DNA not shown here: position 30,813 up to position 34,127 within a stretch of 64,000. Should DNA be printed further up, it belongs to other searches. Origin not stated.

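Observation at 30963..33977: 1004-aa FGAM-synthase (PurL-type) paralog in which every catalytic box I can place is degenerate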

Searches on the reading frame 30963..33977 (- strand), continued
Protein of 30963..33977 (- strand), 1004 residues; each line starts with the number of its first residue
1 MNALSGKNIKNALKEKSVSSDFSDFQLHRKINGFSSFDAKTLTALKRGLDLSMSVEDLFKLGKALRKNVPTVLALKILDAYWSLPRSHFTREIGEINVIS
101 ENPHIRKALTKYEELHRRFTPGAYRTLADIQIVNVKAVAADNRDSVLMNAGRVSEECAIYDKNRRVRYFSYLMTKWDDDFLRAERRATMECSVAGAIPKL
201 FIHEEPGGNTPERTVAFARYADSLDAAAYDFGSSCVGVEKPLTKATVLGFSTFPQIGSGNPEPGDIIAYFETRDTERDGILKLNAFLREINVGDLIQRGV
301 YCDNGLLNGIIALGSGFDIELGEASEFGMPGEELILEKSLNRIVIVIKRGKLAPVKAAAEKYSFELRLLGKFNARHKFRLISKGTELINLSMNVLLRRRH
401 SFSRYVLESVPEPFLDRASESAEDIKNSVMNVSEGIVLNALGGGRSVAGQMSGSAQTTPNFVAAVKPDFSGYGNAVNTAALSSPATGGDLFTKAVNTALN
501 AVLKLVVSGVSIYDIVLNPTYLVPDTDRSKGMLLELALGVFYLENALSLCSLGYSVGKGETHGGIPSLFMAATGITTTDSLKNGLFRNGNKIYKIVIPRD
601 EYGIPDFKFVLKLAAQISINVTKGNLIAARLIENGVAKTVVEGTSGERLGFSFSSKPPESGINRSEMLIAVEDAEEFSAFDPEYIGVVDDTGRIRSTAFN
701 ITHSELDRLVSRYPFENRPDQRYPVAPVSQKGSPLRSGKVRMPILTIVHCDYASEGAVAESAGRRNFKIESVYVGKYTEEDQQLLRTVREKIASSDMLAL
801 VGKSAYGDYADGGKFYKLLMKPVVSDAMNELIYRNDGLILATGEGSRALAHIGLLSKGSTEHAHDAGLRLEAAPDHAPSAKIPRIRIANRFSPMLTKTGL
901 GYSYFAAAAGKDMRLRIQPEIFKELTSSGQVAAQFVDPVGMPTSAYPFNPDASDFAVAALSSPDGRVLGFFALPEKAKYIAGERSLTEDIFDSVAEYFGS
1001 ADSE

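Call 61: predict_structure(alignment_id=A3)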
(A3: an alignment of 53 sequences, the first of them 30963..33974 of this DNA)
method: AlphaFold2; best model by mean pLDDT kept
length: 1003 residues; sequences in the alignment: 53
mean_pLDDT: 88.1   pTM: 0.89
mean pLDDT of the five models: 88.1, 87.5, 87.0, 86.6, 84.9
residues with pLDDT >= 90: 588; 70-90: 348; 50-70: 44; < 50: 23
segments of 3 or more residues with pLDDT < 50: 1-17
pLDDT, mean of each block of 10 residues (from residue 1): 42 51 83 90 92 90 88 91 90 93 96 93 91 86 74 88 90 89 94 93 85 86 89 69 94 81 93 88 92 90 90 89 63 85 94 95 92 92 87 86 91 81 71 67 91 86 93 93 91 96 96 94 84 96 94 90 91 94 92 95 96 95 93 89 90 87 90 91 95 90 74 66 88 87 95 95 95 85 93 96 76 87 93 94 93 90 86 76 93 94 91 91 92 93 89 95 95 94 94 88 43
secondary structure, 60 per line:
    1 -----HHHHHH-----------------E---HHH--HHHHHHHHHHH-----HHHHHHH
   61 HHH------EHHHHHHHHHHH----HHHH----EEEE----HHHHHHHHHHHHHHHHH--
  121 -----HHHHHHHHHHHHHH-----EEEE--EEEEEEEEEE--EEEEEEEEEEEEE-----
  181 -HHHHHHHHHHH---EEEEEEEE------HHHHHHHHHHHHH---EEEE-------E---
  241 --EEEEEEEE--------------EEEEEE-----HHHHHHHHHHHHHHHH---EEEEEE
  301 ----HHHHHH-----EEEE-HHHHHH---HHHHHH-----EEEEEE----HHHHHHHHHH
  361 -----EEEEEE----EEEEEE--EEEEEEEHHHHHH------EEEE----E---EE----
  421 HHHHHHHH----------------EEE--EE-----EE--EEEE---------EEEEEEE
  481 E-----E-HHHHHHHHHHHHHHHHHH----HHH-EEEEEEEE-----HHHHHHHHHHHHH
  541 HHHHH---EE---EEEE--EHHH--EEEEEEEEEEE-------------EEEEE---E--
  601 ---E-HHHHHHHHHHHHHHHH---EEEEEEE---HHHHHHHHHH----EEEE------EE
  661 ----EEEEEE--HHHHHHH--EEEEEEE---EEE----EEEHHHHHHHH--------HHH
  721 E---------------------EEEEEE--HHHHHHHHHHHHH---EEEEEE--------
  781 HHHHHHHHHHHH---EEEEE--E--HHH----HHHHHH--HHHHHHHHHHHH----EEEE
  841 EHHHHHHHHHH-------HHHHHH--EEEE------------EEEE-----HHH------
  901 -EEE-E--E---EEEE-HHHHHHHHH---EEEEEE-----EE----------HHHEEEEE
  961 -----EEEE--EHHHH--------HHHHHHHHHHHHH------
elements in order (helices of 4 or more, strands of 3 or more residues): H6-11 H38-48 H54-63 H71-81 H86-89 E94-97 H102-118 H126-139 E145-148 E151-160 E163-175 H182-192 E196-203 H210-222 E226-229 E243-250 E265-270 H276-291 E295-300 H305-310 E316-319 H321-326 H330-335 E341-346 H351-360 E366-371 E376-381 E384-390 H391-396 E403-406 H421-428 E445-447 E461-464 E474-481 H489-506 E515-522 H528-545 E554-557 E566-576 E590-594 H606-621 E625-631 H635-644 E649-652 E665-670 H673-679 E682-688 E692-694 E699-701 H702-709 E743-748 H751-763 E767-772 H781-792 E796-800 H813-818 H821-832 E837-841 H842-851 H859-864 E867-870 E883-886 E902-904 E913-916 H918-926 E930-935 E956-960 E966-969 H973-976 H985-997

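Call 64: search_protein_families(library=padloc, proteins=[window:30963-33977:-], max_evalue=0.01)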
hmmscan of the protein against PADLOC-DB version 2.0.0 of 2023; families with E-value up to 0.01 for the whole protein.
window:30963-33977:- (1004 aa): 0 families

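Call 65: search_protein_families(library=pfam, proteins=[L021:6475-6981:+, L025:11166-11771:+, L025:7576-7920:+], max_evalue=5)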
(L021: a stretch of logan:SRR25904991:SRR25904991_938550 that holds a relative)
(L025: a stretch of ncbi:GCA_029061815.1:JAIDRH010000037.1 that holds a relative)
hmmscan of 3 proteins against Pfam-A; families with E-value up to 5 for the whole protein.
L021:6475-6981:+ (168 aa): 3 families
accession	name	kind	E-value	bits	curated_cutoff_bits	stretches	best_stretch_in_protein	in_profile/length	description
PF18923.6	DUF5673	-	0.0028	18.1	26.7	1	99-165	3-65/66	Domain of unknown function (DUF5673)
PF17272.7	DUF5337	-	0.087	13.1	27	1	6-29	44-67/74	Family of unknown function (DUF5337)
PF04103.21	CD20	-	0.57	10.7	27.9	1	40-116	24-100/156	CD20-like family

L025:11166-11771:+ (201 aa): 1 family
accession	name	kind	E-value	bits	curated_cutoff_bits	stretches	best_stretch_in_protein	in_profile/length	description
PF18923.6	DUF5673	-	2.1e-06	28.1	26.7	1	117-186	2-65/66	Domain of unknown function (DUF5673)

L025:7576-7920:+ (114 aa): 1 family
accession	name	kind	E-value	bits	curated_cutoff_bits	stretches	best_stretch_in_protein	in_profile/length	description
PF22524.2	Nlrc4-like_WHD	-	0.15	12.2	27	1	67-92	2-27/56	Nlrc4-like, winged helix domain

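Call 66: fold_search(model_id=the predicted structure, library=pdb)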
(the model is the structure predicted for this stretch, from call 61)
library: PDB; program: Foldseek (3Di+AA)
matches with E <= 10: 1676; with E <= 0.001: 121
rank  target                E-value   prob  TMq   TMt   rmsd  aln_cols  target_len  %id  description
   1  6jt9                  5.6e-51  1.00  0.71  0.57   7.0      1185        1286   14  Crystal Structure of D464A mutant of FGAM Synthetase (released 2020-03-04)
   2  6lym                  3.1e-50  1.00  0.71  0.57  10.7      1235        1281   14  Crystal structure of D657A mutant of formylglycinamidine synthetase (released 2021-02-17)
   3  4lgy                  7.4e-50  1.00  0.70  0.56   7.1      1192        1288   14  Importance of Hydrophobic Cavities in Allosteric Regulation of Formylglycinamide Synthetase: Insight from Xenon Trapping (released 2013-12-11)
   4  4l78                  7.8e-50  1.00  0.70  0.56   6.9      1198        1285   14  Xenon Trapping and Statistical Coupling Analysis Uncover Regions Important for Structure and Function of Multidomain Pro (released 2013-12-11)
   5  6jt7                  1.1e-49  1.00  0.71  0.57  11.0      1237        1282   14  Crystal structure of 452-453_deletion mutant of FGAM Synthetase (released 2020-03-04)
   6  6jt8                  1.2e-49  1.00  0.70  0.56   7.0      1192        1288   14  Crystal structure of 450-451_deletion mutant of FGAM Synthetase (released 2020-03-04)
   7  6lyk                  2.1e-49  1.00  0.69  0.55  11.0      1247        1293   13  Crystal Structure of R1263A mutant of Formylglycinamidine Synthetase (released 2021-02-17)
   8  1t3t                  7.6e-49  1.00  0.70  0.56   7.0      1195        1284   14  Structure of Formylglycinamide synthetase (released 2004-09-14)
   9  3ujn                  9.6e-49  1.00  0.69  0.56  11.1      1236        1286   14  Formyl Glycinamide Ribonucleotide Amidotransferase from Salmonella Typhimurium : Role of the ATP complexation and glutam (released 2012-06-06)
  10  6lyl                  1.2e-48  1.00  0.70  0.56  10.8      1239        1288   14  Crystal structure of S1052D mutant of Formylglycinamidine synthetase (released 2021-02-17)
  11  6lyo                  2.2e-48  1.00  0.70  0.56   6.9      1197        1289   14  Crystal Structure of H296A mutant of Formylglycinamidine Synthetase (released 2021-02-17)
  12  4r7g                  2.6e-48  1.00  0.71  0.57  10.7      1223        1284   15  Determination of the formylglycinamide ribonucleotide amidotransferase ammonia pathway by combining 3D-RISM theory with  (released 2015-01-21)
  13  3ugj                  2.6e-48  1.00  0.69  0.56  10.8      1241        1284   14  Formyl Glycinamide ribonucletide amidotransferase from Salmonella Typhimurum: Role of the ATP complexation and glutamina (released 2012-06-06)
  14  3umm                  3.7e-48  1.00  0.70  0.57  10.8      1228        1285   15  Formylglycinamide ribonucleotide amidotransferase from Salmonella typhimurium: Role of the ATP complexation and glutamin (released 2012-06-06)
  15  7dw7                  4.7e-48  1.00  0.70  0.56  10.8      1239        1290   14  Crystal Structure of N1051A mutant of Formylglycinamidine Synthetase (released 2022-01-19)
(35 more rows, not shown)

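Call 70: fold_search(model_id=the predicted structure, library=viral)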
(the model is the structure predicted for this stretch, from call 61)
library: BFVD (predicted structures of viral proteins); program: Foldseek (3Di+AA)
matches with E <= 10: 741; with E <= 0.001: 16
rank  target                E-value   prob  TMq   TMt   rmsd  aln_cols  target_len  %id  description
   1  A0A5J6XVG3            3.8e-43  1.00  0.62  0.50  13.0      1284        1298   13  (no name in the UniProt tables at hand)
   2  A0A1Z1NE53            1.6e-40  1.00  0.60  0.48  12.2      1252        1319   12  Tegument protein G75 [Common bottlenose dolphin gammaherpesvirus 1 strain Sarasota]
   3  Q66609                6.1e-38  1.00  0.50  0.39  11.2      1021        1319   13  Probable membrane antigen 3 [Equine herpesvirus 2 (strain 86/87)]
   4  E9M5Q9                2.4e-36  1.00  0.29  0.24  15.3       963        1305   13  Tegument protein/FGARAT [Cricetid gammaherpesvirus 2]
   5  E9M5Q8                8.8e-36  1.00  0.54  0.42   8.3      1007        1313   11  Tegument protein/FGARAT [Cricetid gammaherpesvirus 2]
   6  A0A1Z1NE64            9.9e-36  1.00  0.55  0.43   8.3      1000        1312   13  Protein G3 [Common bottlenose dolphin gammaherpesvirus 1 strain Sarasota]
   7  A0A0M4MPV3            2.8e-35  1.00  0.49  0.40   9.8       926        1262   13  F18 [Felid gammaherpesvirus 1]
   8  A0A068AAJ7            4.8e-35  1.00  0.48  0.36  13.1      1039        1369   12  Orf3 [Alcelaphine gammaherpesvirus 2]
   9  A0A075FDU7            1.1e-33  1.00  0.54  0.57   7.8       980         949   13  FGAM-synthase [Epstein-Barr virus (strain GD1)]
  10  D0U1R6                4.4e-29  1.00  0.32  0.27  13.6       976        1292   13  Protein G75A [Wood mouse herpesvirus]
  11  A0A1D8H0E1            1.1e-14  1.00  0.27  0.46   8.5       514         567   10  Tegument protein (Fragment) [Sea otter herpesvirus]
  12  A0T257                2.4e-09  1.00  0.18  0.54   5.5       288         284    8  ORF75E (Fragment) [Human herpesvirus 8]
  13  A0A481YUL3            2.6e-05  1.00  0.17  0.28   6.8       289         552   12  CTP synthase (glutamine hydrolyzing) [Marseillevirus LCMAC103]
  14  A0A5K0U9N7            7.0e-05  1.00  0.16  0.49   7.0       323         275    9  Type 1 glutamine amidotransferase [Yasminevirus sp. GU-2018]
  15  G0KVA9                1.7e-04  1.00  0.09  0.57   3.6       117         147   23  ORF75 (Fragment) [Ovine gammaherpesvirus 2]
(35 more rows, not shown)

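Call 74: list_cluster_members(proteins=[window:30963-33974:-, P0002, P0006, P0021, P0031, P0042, P0041])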
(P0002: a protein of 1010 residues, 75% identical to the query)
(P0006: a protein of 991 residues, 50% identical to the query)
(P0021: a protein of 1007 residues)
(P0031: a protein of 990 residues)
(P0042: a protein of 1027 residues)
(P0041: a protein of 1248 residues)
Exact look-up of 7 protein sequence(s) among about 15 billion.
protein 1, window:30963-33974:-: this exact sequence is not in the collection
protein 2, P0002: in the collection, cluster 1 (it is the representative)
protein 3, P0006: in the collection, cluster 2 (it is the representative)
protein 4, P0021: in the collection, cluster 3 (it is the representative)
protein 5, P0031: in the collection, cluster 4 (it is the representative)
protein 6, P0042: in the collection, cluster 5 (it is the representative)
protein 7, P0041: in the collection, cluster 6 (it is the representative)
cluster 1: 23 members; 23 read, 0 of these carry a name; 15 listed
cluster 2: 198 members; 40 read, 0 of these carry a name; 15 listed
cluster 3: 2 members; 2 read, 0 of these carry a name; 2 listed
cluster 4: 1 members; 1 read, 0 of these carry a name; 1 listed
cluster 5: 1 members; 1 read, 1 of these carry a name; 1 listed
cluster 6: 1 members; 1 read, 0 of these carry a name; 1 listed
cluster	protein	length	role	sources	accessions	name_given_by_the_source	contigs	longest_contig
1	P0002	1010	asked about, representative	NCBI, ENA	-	-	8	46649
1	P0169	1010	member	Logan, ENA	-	-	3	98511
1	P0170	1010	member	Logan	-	-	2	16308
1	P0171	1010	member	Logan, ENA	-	-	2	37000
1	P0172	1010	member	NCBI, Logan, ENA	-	-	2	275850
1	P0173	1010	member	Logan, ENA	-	-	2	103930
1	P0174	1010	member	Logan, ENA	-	-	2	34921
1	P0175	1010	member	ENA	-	-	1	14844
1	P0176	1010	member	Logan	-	-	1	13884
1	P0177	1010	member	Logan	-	-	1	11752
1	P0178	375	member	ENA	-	-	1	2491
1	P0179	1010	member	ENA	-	-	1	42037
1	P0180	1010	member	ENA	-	-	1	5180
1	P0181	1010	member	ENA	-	-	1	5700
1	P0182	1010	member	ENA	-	-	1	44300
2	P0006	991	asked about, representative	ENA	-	-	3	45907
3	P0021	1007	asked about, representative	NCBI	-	-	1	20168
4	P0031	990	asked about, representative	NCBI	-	-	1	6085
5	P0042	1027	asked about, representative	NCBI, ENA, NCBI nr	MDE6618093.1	MAG: phosphoribosylformylglycinamidine synthase subunit PurQ [Clostridiales bacterium] | phosphoribosylformylglycinamidine synthase subunit PurQ [Clostridiales bacterium]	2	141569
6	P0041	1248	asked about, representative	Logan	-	-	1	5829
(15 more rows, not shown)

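Call 78: find_related_loci(query=A5, collection=metagenome_contigs, flank=6000)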
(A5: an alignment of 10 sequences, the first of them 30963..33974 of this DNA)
Query A5 (1003 aa) in metagenome_contigs; peptide patterns used: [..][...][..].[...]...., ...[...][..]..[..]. (x = any residue, [..] = any of these).
126 stretches matched a pattern, but none encodes a relative of the query by tblastn (E <= 1e-3).

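Call 85: find_related_loci(query=A5, collection=viral_contigs, flank=6000)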
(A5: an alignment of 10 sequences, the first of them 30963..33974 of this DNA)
Query A5 (1003 aa) in viral_contigs; peptide patterns used: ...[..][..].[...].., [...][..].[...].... (x = any residue, [..] = any of these).
102 stretches matched a pattern, but none encodes a relative of the query by tblastn (E <= 1e-3).

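Call 89: find_related_loci(query=A7, collection=metagenome_contigs, flank=5000)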
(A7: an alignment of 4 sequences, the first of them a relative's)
Query A7 (980 aa) in metagenome_contigs; peptide patterns used: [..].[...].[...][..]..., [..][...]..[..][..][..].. (x = any residue, [..] = any of these).
170 stretches matched a pattern; 13 encode a relative of the query (tblastn E <= 1e-3); 13 distinct loci.
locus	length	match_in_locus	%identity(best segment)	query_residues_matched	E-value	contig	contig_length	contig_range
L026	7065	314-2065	28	421-980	2e-52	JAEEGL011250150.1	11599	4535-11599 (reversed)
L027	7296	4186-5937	27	421-980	2e-51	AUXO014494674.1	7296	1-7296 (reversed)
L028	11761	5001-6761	26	421-980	6e-45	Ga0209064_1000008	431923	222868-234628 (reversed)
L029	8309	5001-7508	24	203-979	6e-45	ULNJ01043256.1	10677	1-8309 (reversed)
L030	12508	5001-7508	24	203-979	4e-44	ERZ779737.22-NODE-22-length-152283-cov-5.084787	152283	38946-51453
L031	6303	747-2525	27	421-980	2e-43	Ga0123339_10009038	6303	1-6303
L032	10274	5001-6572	27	473-980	2e-42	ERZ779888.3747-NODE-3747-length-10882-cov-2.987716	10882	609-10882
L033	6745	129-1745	27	473-980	1e-41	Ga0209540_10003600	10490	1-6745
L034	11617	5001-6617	28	473-980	3e-41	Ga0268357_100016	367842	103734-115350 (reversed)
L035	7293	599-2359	24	421-979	2e-32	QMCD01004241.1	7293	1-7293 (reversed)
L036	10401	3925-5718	25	399-979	1e-29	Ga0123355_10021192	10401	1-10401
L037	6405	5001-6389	23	401-845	4e-25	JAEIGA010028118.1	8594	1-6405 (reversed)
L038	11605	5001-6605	27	473-980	7e-48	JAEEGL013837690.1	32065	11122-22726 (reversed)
